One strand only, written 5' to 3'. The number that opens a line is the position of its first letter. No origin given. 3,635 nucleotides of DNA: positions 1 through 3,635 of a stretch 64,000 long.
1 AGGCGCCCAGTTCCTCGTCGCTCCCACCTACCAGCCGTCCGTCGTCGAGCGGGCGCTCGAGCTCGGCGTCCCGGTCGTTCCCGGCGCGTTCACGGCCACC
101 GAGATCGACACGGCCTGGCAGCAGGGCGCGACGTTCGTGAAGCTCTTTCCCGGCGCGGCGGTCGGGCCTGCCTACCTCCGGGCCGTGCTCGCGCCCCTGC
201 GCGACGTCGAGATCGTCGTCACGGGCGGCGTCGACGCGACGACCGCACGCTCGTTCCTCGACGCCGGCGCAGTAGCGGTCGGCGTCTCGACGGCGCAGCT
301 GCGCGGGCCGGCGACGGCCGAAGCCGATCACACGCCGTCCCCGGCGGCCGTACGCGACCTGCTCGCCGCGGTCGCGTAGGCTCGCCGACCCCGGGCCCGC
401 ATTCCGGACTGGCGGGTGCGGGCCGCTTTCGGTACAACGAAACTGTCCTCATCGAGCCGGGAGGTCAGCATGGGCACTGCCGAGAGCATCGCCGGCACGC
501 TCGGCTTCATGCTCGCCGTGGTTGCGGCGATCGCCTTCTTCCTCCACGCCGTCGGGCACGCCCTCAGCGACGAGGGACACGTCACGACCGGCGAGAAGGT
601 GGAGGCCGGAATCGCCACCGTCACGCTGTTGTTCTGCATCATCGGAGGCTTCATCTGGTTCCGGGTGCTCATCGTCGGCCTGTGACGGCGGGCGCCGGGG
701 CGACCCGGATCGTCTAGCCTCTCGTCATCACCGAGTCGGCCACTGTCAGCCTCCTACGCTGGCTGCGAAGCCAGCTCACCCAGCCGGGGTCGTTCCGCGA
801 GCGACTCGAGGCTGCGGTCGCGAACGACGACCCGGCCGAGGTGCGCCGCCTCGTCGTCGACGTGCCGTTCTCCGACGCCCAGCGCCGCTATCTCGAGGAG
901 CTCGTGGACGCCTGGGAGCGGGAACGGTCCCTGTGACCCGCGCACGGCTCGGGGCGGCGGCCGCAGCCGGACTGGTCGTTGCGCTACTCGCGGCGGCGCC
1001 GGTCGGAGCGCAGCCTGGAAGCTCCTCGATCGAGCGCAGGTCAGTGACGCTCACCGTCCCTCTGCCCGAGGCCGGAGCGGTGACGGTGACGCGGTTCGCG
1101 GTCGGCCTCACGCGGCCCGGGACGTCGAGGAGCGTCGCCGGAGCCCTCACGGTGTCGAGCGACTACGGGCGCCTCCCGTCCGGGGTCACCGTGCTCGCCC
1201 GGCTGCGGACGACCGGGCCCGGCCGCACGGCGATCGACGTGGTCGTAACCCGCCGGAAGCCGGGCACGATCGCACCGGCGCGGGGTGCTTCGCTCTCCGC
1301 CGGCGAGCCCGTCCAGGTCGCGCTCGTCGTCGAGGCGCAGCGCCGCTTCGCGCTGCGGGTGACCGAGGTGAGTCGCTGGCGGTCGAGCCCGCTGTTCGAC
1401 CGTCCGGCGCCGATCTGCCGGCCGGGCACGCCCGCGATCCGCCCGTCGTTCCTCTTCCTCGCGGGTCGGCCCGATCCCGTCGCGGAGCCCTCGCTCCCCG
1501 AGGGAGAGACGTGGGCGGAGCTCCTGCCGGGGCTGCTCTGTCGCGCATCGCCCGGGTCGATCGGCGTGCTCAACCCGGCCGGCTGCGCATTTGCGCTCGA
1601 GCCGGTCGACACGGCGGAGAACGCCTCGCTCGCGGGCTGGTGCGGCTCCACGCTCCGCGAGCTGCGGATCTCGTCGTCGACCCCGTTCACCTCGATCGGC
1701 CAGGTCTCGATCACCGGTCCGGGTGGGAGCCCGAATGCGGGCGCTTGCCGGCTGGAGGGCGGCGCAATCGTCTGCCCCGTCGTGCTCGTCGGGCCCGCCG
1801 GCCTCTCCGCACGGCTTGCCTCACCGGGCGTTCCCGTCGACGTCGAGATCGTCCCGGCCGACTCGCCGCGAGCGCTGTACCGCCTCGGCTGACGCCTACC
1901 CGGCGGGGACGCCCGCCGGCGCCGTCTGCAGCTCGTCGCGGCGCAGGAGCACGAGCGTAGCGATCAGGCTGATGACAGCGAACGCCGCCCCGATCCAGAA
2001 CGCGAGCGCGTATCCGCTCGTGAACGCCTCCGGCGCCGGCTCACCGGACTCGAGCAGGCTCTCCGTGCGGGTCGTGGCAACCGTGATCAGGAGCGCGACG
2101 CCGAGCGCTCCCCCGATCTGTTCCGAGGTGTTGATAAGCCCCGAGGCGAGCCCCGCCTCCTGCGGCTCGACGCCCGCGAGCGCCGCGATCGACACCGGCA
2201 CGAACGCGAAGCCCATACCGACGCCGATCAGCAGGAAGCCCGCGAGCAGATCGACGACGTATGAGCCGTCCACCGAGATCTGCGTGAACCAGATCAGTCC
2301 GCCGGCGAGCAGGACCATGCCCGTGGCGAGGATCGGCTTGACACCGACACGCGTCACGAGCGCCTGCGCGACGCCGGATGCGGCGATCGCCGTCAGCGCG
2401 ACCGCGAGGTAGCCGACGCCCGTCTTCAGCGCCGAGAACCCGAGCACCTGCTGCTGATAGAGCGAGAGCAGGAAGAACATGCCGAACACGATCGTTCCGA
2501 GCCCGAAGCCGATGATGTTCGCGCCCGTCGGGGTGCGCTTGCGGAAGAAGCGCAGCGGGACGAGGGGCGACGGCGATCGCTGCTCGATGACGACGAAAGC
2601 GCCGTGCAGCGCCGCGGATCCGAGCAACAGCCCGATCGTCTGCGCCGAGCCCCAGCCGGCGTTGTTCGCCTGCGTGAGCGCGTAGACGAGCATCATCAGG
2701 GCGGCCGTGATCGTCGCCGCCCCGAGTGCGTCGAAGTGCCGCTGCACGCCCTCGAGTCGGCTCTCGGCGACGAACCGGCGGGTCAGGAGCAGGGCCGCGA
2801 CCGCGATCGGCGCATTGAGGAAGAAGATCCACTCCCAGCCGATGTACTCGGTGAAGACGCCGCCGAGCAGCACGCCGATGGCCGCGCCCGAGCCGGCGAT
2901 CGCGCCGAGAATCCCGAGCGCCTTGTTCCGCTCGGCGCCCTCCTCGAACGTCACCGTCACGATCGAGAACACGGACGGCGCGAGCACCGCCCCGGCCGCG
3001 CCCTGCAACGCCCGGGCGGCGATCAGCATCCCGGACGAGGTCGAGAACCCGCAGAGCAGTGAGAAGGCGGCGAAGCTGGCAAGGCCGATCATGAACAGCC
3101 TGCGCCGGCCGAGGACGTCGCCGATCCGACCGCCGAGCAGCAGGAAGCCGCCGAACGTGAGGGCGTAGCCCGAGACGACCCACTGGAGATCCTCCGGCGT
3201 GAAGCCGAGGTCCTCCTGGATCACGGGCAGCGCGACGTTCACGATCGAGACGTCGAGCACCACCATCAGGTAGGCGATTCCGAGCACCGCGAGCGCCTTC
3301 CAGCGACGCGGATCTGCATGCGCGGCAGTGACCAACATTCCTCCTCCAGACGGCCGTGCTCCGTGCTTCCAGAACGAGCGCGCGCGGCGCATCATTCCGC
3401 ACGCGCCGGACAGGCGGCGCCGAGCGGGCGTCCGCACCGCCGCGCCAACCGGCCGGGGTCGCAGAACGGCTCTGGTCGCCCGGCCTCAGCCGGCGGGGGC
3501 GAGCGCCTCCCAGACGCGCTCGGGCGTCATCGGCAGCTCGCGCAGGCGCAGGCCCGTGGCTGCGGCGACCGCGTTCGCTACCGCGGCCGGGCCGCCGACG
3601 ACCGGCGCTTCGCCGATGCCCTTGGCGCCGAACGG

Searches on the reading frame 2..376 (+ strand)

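Call 21: search_protein_families(library=pfam, proteins=[window:2-376:+], max_evalue=0.001)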
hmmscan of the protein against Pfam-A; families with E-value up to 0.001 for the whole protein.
window:2-376:+ (125 aa): 1 family
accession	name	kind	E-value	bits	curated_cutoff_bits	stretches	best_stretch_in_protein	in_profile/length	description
PF01081.25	Aldolase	-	2.3e-18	66.8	27.8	1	1-97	80-177/196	KDPG and KHG aldolase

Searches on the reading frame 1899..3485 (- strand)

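Call 21: search_protein_families(library=pfam, proteins=[window:1899-3485:-], max_evalue=0.001)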
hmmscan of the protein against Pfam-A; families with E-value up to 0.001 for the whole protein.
window:1899-3485:- (529 aa): 1 family
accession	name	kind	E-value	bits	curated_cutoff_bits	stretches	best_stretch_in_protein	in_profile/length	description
PF07690.21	MFS_1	-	4.3e-59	200.6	33.4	1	68-462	1-346/347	Major Facilitator Superfamily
